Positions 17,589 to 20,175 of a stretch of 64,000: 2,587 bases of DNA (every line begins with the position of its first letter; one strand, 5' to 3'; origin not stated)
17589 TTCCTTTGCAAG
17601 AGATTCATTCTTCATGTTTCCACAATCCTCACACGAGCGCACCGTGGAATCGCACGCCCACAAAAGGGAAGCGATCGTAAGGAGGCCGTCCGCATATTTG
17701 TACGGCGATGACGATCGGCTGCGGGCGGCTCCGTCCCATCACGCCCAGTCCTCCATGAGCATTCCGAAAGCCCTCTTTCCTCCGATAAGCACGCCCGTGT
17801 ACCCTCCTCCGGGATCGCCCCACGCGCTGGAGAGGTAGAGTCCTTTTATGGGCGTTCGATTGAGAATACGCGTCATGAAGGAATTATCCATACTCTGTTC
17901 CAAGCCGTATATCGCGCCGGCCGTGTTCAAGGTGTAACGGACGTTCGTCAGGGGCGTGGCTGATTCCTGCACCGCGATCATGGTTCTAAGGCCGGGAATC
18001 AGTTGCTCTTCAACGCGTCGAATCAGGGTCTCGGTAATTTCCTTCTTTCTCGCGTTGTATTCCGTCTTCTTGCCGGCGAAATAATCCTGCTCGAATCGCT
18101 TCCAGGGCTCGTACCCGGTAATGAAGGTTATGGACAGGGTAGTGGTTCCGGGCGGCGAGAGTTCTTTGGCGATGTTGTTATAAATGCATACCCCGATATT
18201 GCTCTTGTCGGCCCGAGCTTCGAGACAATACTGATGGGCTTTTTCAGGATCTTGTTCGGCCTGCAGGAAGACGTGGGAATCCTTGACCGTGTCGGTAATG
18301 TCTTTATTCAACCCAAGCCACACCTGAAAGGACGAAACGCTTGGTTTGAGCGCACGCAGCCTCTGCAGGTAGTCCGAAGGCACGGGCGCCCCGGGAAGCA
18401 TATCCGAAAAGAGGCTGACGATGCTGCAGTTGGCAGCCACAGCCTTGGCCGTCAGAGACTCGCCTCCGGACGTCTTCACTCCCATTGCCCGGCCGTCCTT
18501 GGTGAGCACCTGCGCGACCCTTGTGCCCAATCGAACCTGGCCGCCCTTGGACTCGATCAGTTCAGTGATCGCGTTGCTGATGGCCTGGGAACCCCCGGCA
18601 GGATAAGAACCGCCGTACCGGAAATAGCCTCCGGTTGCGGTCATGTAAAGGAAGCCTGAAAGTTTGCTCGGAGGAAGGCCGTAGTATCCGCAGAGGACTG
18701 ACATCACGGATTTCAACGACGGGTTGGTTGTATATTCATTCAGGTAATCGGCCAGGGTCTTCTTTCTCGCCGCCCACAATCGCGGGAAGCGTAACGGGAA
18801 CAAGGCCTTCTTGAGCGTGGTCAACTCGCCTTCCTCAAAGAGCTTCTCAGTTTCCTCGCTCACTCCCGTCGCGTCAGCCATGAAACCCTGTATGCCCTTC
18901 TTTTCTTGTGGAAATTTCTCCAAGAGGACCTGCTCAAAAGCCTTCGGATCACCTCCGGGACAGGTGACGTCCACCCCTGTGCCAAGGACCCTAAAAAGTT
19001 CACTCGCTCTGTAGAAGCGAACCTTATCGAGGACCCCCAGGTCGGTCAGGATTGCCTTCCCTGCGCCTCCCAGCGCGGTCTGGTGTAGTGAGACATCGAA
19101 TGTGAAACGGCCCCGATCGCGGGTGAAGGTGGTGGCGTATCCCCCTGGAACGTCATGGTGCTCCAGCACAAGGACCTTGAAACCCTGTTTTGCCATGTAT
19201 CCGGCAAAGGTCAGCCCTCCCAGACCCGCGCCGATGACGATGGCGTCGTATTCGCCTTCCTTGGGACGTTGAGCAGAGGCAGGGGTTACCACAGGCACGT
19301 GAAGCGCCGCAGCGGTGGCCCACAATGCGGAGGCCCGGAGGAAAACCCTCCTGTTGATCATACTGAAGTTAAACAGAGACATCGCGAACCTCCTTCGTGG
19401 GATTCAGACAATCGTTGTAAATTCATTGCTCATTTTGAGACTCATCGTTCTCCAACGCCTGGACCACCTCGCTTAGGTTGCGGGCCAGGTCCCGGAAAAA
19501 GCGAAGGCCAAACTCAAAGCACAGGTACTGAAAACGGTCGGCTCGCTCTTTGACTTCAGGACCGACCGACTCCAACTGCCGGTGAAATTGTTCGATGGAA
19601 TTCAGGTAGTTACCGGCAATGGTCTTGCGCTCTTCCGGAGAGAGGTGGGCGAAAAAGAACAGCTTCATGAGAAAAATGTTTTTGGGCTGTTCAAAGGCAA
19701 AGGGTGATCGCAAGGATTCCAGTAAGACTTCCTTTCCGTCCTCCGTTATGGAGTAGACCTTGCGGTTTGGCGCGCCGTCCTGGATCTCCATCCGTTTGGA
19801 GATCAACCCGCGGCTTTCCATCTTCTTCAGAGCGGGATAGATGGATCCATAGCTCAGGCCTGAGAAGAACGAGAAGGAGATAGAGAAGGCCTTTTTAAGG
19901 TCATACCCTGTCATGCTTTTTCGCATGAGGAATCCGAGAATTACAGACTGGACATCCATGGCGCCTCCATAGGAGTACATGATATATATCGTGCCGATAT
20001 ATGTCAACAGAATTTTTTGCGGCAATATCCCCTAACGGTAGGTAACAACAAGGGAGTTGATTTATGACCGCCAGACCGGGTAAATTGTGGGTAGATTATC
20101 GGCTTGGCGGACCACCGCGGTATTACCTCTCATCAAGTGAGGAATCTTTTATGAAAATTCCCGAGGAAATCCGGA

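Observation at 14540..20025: PadR-controlled four-gene operon: Tat FAD-oxidoreductase, membrane::iron-sulfur-flavoprotein::SCP2 fusion, multi-cluster Fe-S protein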

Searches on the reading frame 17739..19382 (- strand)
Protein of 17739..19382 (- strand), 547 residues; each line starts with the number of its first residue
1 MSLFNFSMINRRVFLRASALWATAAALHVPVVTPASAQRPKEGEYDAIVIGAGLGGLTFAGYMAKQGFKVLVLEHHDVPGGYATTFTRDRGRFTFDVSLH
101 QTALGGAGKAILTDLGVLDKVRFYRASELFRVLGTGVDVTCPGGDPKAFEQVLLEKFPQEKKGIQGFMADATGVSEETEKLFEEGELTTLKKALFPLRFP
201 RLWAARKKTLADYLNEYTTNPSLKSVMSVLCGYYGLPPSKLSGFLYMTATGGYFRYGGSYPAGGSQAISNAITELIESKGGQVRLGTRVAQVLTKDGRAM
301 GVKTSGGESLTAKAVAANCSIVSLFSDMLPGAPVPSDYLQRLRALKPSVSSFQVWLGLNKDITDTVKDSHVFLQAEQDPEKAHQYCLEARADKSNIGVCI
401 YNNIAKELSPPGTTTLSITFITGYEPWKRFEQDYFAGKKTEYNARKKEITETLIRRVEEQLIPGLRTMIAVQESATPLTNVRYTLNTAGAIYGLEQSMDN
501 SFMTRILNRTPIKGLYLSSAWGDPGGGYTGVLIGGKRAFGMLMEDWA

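Call 3: search_protein_families(library=pfam, proteins=[window:17739-19382:-], max_evalue=0.01)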
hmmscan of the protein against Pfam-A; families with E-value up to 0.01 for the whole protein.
window:17739-19382:- (547 aa): 10 families
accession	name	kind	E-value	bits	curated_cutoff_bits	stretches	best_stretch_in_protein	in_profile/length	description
PF01593.30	Amino_oxidase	-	9e-19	68.5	19.8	1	54-538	1-438/443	Flavin containing amine oxidoreductase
PF13450.12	NAD_binding_8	-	2.7e-13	50.4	21.9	1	49-101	1-51/68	NAD(P)-binding Rossmann-like domain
PF01266.30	DAO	-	2.2e-09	37.7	27.9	1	46-81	1-36/353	FAD dependent oxidoreductase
PF12831.13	FAD_oxidored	-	1.1e-06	28.7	27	1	46-85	1-40/416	FAD dependent oxidoreductase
PF00996.24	GDI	-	1.8e-06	27.2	23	1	43-87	3-47/436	GDP dissociation inhibitor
PF07992.20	Pyr_redox_2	-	5.6e-06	26.4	26.1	1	45-82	1-31/291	Pyridine nucleotide-disulphide oxidoreductase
PF01946.23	Thi4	-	8.4e-06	25.6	26.2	1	44-82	17-56/235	Thi4 family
PF03486.20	HI0933_like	-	1.3e-05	25.2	50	0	46-80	2-36/244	HI0933-like protein Rossmann domain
PF00890.30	FAD_binding_2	-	3.8e-05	23.5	20.4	1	46-85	1-39/414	FAD binding domain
PF01494.25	FAD_binding_3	-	0.0032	17.2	22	1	45-77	2-34/349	FAD binding domain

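Call 4: search_protein_families(library=ncbifam, proteins=[window:17739-19382:-], max_evalue=0.01)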
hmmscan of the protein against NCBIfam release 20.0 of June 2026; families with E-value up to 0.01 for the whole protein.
window:17739-19382:- (547 aa): 80 families (the best 25 are shown)
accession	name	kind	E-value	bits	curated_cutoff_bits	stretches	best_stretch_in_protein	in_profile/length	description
TIGR02730.1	carot_isom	equivalog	1.7e-43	149.2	586.9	1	45-535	1-481/493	carotenoid isomerase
TIGR02734.1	crtI_fam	subfamily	2e-43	148.8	238.1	1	47-545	1-491/504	phytoene desaturase family protein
TIGR02733.1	desat_CrtD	equivalog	5.9e-36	124.2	549.7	2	263-537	229-483/492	C-3',4' desaturase CrtD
NF045689.1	BCarotKetCrtO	equivalog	5e-31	107.9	1000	2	211-531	188-526/563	beta-carotene ketolase CrtO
NF045637.1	carotdesatCrtDProt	equivalog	1.6e-26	92.9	580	2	205-545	163-485/485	1-hydroxycarotenoid 3,4-desaturase CrtD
NF058655.1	CrtID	equivalog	4.6e-26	91.7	640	2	208-536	163-475/478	bifunctional phytoene desaturase/3,4-desaturase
NF042421.1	hydcarot_desat_CrtD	equivalog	1.6e-20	73.1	500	1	46-536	3-477/487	1-hydroxycarotenoid 3,4-desaturase CrtD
NF005560.0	PRK07233.1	equivalog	2e-17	63.2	252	2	260-365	193-293/435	hypothetical protein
TIGR03467.1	HpnE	equivalog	3.2e-11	43.2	283.05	1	48-100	2-54/430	hydroxysqualene dehydroxylase HpnE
NF005548.0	PRK07208.1-4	equivalog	3.8e-09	35.7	389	1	47-100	6-57/488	hypothetical protein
NF006130.0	PRK08274.1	equivalog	1.2e-08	34.2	369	2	43-98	4-59/467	FAD-dependent tricarballylate dehydrogenase TcuA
TIGR02032.1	GG-red-SF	subfamily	3.6e-08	33.4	158.8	1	45-80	1-36/297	geranylgeranyl reductase family protein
TIGR02731.1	phytoene_desat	equivalog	9.4e-08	31.2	569.4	1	48-130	3-85/453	15-cis-phytoene desaturase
NF007542.0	PRK10157.1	subfamily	2.6e-07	29.7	610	1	44-86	5-47/428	FAD-dependent oxidoreductase FixC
NF005547.0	PRK07208.1-3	equivalog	3.1e-07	29.5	380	1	46-100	6-58/465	hypothetical protein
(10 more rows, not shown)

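Call 20: search_solved_structures(query=window:17739-19382:-, max_evalue=0.001)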
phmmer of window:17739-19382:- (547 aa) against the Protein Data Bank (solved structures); distinct sequences matched with E-value up to 0.001: 15.
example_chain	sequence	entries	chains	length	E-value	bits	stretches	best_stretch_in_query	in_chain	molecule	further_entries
4dgk_A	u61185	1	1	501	3.6e-23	85.1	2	48-360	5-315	Phytoene dehydrogenase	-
4rep_A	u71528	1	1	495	5.3e-20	74.7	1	46-535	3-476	Gamma-carotene desaturase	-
3ka7_A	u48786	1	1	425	2e-07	33.1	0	253-305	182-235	Oxidoreductase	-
5mog_A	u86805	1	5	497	2.4e-07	32.9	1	46-131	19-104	Phytoene dehydrogenase, chloroplastic/chromoplastic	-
4y4m_A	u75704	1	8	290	6.4e-06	28.2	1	44-81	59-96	Putative ribose 1,5-bisphosphate isomerase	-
8p84_A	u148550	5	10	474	1.4e-05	27.1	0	34-85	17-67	Monoamine oxidase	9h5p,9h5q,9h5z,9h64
8am3_AAA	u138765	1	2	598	3.7e-05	25.7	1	8-86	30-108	Fumarate reductase/succinate dehydrogenase flavoprotein domain protein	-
8am8_BBB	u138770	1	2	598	4e-05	25.6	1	8-86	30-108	Fumarate reductase/succinate dehydrogenase flavoprotein domain protein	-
8am6_AAA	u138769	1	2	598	4.2e-05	25.5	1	8-86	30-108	Fumarate reductase/succinate dehydrogenase flavoprotein domain protein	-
3ada_B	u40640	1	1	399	0.00036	22.4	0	40-98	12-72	SARCOSINE OXIDASE BETA SUBUNIT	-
1vrq_B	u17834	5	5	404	0.00037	22.4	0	40-98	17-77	Sarcosine oxidase beta subunit | Subunit beta of sarcosine oxidase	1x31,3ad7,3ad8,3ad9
3ihg_A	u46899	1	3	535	0.00051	21.9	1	43-77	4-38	RdmE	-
4y4n_A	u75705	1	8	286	0.00062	21.6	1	45-81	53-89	Putative ribose 1,5-bisphosphate isomerase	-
4bay_A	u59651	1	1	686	0.00066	21.5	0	46-151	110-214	LYSINE-SPECIFIC HISTONE DEMETHYLASE 1A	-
5lgn_A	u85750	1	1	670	0.00072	21.4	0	46-151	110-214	Lysine-specific histone demethylase 1A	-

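Call 38: find_homologous_proteins(query=window:17739-19382:-)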
Query window:17739-19382:- (547 aa): 2243 proteins with E <= 0.001 among 8000 candidates; the best 120 are listed.
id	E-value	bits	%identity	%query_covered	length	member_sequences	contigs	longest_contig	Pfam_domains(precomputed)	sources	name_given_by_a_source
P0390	0.0e+0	1240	100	100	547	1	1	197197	PF01946.24,PF01266.31,PF01593.31,PF13450.13,PF07992.21,PF03486.21,PF00996.25,PF12831.14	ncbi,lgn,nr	ncbi:MAG: NAD(P)/FAD-dependent oxidoreductase [Desulfomonile tiedjei]|nr:NAD(P)/FAD-dependent oxidor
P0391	0.0e+0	1118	89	100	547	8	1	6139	PF01266.31,PF01593.31,PF13450.13,PF00996.25,PF12831.14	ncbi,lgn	ncbi:MAG: phytoene desaturase family protein [Thermodesulfobacteriota bacterium]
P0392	0.0e+0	1116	89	100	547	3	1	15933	PF01266.31,PF01593.31,PF13450.13,PF00890.31,PF07992.21,PF03486.21,PF00996.25,PF12831.14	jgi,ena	-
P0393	0.0e+0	1093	87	100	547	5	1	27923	PF01266.31,PF01593.31,PF13450.13,PF00890.31,PF00996.25,PF12831.14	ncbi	ncbi:MAG: phytoene desaturase family protein [Desulfomonilaceae bacterium]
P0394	0.0e+0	1082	86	100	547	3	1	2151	PF01946.24,PF01266.31,PF01593.31,PF13450.13,PF00996.25,PF12831.14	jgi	jgi:phytoene dehydrogenase-like protein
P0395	0.0e+0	1079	89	97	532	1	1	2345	PF01946.24,PF01266.31,PF01593.31,PF13450.13,PF00996.25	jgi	-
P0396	0.0e+0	1073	85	100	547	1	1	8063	PF01946.24,PF01266.31,PF01593.31,PF13450.13,PF00996.25,PF12831.14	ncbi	-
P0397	0.0e+0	1068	85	100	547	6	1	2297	PF01946.24,PF01266.31,PF01593.31,PF13450.13,PF07992.21,PF12831.14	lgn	-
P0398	0.0e+0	1061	85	100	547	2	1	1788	PF01946.24,PF01266.31,PF01593.31,PF13450.13,PF12831.14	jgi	jgi:phytoene dehydrogenase-like protein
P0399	0.0e+0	1044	83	100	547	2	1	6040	PF01946.24,PF01266.31,PF01593.31,PF13450.13,PF00890.31,PF07992.21,PF00996.25,PF12831.14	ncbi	-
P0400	4.3e-288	974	89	87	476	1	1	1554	PF01593.31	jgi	-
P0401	5.2e-237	806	64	99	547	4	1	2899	PF01266.31,PF01593.31,PF13450.13,PF03486.21,PF00996.25,PF12831.14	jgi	jgi:phytoene dehydrogenase-like protein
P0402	1.3e-236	804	64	100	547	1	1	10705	PF01266.31,PF01593.31,PF13450.13,PF00890.31,PF07992.21,PF00070.34,PF00996.25,PF12831.14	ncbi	ncbi:MAG: NAD(P)/FAD-dependent oxidoreductase [Pseudomonadota bacterium]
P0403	3.9e-233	793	64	98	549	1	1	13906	PF01946.24,PF01266.31,PF01593.31,PF13450.13,PF00890.31,PF07992.21,PF03486.21,PF00996.25,PF12831.14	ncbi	ncbi:FAD-dependent oxidoreductase [Thermodesulfobacteriota bacterium]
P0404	2.4e-232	790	62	100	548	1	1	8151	PF01946.24,PF01266.31,PF01593.31,PF13450.13,PF00890.31,PF07992.21,PF00070.34,PF03486.21,PF00996.25,PF12831.14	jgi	jgi:all-trans-retinol 13,14-reductase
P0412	5.7e-224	763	63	98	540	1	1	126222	PF01946.24,PF01266.31,PF01593.31,PF13450.13,PF00890.31,PF07992.21,PF03486.21,PF12831.14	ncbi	ncbi:MAG: NAD(P)/FAD-dependent oxidoreductase [Thermodesulfobacteriota bacterium]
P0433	1.2e-165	570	49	99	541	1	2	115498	PF01946.24,PF01266.31,PF01593.31,PF13450.13,PF00890.31,PF07992.21,PF03486.21,PF12831.14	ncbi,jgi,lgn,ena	-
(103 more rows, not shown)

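Call 39: find_encoding_contigs(protein=P0393, flank=6000, max_places=1)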
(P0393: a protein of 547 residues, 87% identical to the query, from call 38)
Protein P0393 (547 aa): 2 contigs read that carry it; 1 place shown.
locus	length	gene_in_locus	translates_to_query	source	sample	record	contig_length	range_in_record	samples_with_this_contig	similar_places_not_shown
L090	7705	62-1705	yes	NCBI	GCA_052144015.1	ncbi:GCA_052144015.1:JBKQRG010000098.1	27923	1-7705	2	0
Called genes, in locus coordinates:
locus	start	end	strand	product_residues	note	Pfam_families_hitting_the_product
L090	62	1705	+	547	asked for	PF00890:FAD_binding_2 (faint), PF00996:GDI (faint), PF01266:DAO (faint), PF12831:FAD_oxidored (faint), PF13450:NAD_binding_8, PF01593:Amino_oxidase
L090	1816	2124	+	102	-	-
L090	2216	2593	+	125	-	PF20064:DUF6463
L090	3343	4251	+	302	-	PF00126:HTH_1, PF03466:LysR_substrate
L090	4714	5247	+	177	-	PF00581:Rhodanese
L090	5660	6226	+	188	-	PF27539:Y2318_C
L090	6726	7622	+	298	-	PF01040:UbiA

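Call 40: find_encoding_contigs(protein=P0412, flank=6000, max_places=1)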
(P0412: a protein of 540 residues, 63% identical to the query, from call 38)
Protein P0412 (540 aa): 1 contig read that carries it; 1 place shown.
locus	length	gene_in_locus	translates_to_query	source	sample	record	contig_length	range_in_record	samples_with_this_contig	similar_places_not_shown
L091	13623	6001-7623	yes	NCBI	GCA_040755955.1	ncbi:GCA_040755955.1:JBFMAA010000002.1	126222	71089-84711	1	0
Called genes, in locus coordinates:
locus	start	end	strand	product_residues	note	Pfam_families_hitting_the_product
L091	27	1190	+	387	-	PF13433:Peripla_BP_5, PF13458:Peripla_BP_6, PF01094:ANF_receptor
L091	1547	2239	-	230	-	PF09835:DUF2062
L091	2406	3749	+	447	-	PF00202:Aminotran_3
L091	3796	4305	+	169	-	-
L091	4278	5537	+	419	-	PF09976:TPR_21 (weak), PF13371:TPR_9 (faint), PF13424:TPR_12 (weak), PF23914:TPR_CcmH_CycH (faint), PF00515:TPR_1 (faint), PF07719:TPR_2 (faint), PF13414:TPR_11 (weak), PF13975:gag-asp_proteas (weak), +7 more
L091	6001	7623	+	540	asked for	PF01946:Thi4 (weak), PF00890:FAD_binding_2, PF01266:DAO (weak), PF01593:Amino_oxidase, PF03486:HI0933_like (faint), PF07992:Pyr_redox_2 (faint), PF12831:FAD_oxidored (weak), PF13450:NAD_binding_8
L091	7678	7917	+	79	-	-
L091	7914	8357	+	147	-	PF01850:PIN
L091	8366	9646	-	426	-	PF00675:Peptidase_M16, PF05193:Peptidase_M16_C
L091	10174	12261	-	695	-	PF01138:RNase_PH, PF03725:RNase_PH_C, PF03726:PNPase, PF01138:RNase_PH, PF00013:KH_1, PF00575:S1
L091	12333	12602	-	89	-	PF00312:Ribosomal_S15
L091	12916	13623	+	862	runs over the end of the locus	PF01565:FAD_binding_4, PF02913:FAD-oxidase_C, PF12838:Fer4_7 (weak), PF13183:Fer4_8, PF13534:Fer4_17, PF02754:CCG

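Call 41: find_encoding_contigs(protein=P0433, flank=6000, max_places=1)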
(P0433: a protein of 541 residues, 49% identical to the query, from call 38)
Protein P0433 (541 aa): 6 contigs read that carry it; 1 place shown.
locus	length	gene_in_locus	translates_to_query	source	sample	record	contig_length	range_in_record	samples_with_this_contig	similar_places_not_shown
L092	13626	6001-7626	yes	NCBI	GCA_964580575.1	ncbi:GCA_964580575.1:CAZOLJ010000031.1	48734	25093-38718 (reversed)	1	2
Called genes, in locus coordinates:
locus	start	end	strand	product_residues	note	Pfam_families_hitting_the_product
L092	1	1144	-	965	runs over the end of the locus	PF19991:HMA_2, PF00690:Cation_ATPase_N, PF00122:E1-E2_ATPase, PF00702:Hydrolase, PF13246:Cation_ATPase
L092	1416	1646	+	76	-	-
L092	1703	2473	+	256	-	-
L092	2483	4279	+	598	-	PF00149:Metallophos, PF02872:5_nucleotid_C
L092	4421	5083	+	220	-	PF19540:DUF6064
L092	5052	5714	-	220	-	-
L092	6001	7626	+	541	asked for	PF01946:Thi4 (faint), PF00890:FAD_binding_2 (faint), PF01266:DAO (faint), PF01593:Amino_oxidase, PF03486:HI0933_like (faint), PF07992:Pyr_redox_2 (faint), PF12831:FAD_oxidored (faint), PF13450:NAD_binding_8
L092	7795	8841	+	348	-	PF06580:His_kinase, PF02518:HATPase_c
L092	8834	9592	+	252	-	PF00072:Response_reg, PF04397:LytTR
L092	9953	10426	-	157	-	PF02142:MGS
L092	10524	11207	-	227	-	-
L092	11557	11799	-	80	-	PF17195:DUF5132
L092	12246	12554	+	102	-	-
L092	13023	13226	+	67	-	-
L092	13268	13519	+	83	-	-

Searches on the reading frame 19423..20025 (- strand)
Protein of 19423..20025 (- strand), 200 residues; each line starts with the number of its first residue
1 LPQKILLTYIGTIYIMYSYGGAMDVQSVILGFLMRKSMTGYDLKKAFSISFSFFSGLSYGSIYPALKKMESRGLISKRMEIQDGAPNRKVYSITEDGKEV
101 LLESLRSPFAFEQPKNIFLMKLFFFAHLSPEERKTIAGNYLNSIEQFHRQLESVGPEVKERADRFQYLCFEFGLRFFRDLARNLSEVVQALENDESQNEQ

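Call 3: search_protein_families(library=pfam, proteins=[window:19423-20025:-], max_evalue=0.01)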
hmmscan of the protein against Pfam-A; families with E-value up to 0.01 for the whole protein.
window:19423-20025:- (200 aa): 3 families
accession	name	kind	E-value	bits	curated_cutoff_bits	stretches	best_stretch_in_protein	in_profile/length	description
PF03551.20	PadR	-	7e-17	61.6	27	1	29-101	1-73/75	Transcriptional regulator PadR-like family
PF10400.15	Vir_act_alpha_C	-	0.00019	22.5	22.4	1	115-191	2-77/78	Virulence activator alpha C-term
PF13601.12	HTH_34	-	0.005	17.4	27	0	56-100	25-68/80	Winged helix DNA-binding domain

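Call 4: search_protein_families(library=ncbifam, proteins=[window:19423-20025:-], max_evalue=0.01)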
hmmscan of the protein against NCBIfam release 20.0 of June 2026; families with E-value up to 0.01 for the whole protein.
window:19423-20025:- (200 aa): 6 families
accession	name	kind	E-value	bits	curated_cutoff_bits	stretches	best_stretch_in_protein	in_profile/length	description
TIGR03433.1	padR_acidobact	paralog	7.2e-10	38.9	101.8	1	28-103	8-83/101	PadR family transcriptional regulator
TIGR02719.1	repress_PhaQ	equivalog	3.5e-08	33.8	139.35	1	33-117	33-112/138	poly-beta-hydroxybutyrate-responsive repressor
NF053635.1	TransRegRv3488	equivalog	7.2e-07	29.4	140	1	57-104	38-84/98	Rv3488 family transcriptional regulator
NF010465.0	PRK13890.1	equivalog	0.00077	19.6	96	1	29-71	10-52/121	conjugal transfer protein TrbA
NF053610.1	Sso10a_fam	subfamily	0.0032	17.4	60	1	56-101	28-64/64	Sso10a family chromatin protein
NF006931.0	PRK09416.1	equivalog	0.0038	17.4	112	1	28-102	47-116/135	PadR family transcriptional regulator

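Call 85: search_solved_structures(query=window:19423-19959:-, max_evalue=0.001, show_alignments=1)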
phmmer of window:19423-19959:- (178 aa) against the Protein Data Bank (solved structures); distinct sequences matched with E-value up to 0.001: 17.
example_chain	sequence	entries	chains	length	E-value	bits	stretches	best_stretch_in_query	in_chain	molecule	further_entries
3l9f_A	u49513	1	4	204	2.5e-22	82.6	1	4-162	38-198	Putative uncharacterized protein smu.1604c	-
6jyi_A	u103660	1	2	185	2.9e-21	79.2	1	4-105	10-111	Transcriptional repressor PadR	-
1yg2_A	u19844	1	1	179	1.1e-15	61.1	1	3-110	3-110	gene activator AphA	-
8jxk_A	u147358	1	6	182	4.3e-13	52.6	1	5-168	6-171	Conserved protein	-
5x11_A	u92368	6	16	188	8.2e-13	51.7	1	5-116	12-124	Transcriptional regulator | PadR family transcriptional regulator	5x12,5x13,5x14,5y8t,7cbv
8ioi_A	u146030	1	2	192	1.2e-08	38.2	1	6-92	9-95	PadR family transcriptional regulator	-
6lg2_A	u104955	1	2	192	2e-07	34.1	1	2-139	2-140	Predicted transcriptional regulators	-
5z7b_A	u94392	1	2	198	2.2e-07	34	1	2-139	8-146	PadR family transcriptional regulator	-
4esb_A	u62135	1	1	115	2.1e-06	30.9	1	5-83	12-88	Transcriptional regulator, PadR family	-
5dym_A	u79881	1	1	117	3.3e-06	30.2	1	6-88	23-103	PadR-family transcriptional regulator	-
3elk_A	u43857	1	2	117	6.4e-06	29.3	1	7-81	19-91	Putative transcriptional regulator TA0346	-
9qbc_A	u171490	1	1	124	2.6e-05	27.3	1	3-82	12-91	PadR-family transcriptional regulator PadR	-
9qbd_A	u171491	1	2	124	0.00011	25.3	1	3-81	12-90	PadR-family transcriptional regulator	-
2esh_A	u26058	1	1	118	0.00015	24.8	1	5-85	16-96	conserved hypothetical protein TM0937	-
3l7w_A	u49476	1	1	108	0.00026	24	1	4-80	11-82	Putative uncharacterized protein SMU.1704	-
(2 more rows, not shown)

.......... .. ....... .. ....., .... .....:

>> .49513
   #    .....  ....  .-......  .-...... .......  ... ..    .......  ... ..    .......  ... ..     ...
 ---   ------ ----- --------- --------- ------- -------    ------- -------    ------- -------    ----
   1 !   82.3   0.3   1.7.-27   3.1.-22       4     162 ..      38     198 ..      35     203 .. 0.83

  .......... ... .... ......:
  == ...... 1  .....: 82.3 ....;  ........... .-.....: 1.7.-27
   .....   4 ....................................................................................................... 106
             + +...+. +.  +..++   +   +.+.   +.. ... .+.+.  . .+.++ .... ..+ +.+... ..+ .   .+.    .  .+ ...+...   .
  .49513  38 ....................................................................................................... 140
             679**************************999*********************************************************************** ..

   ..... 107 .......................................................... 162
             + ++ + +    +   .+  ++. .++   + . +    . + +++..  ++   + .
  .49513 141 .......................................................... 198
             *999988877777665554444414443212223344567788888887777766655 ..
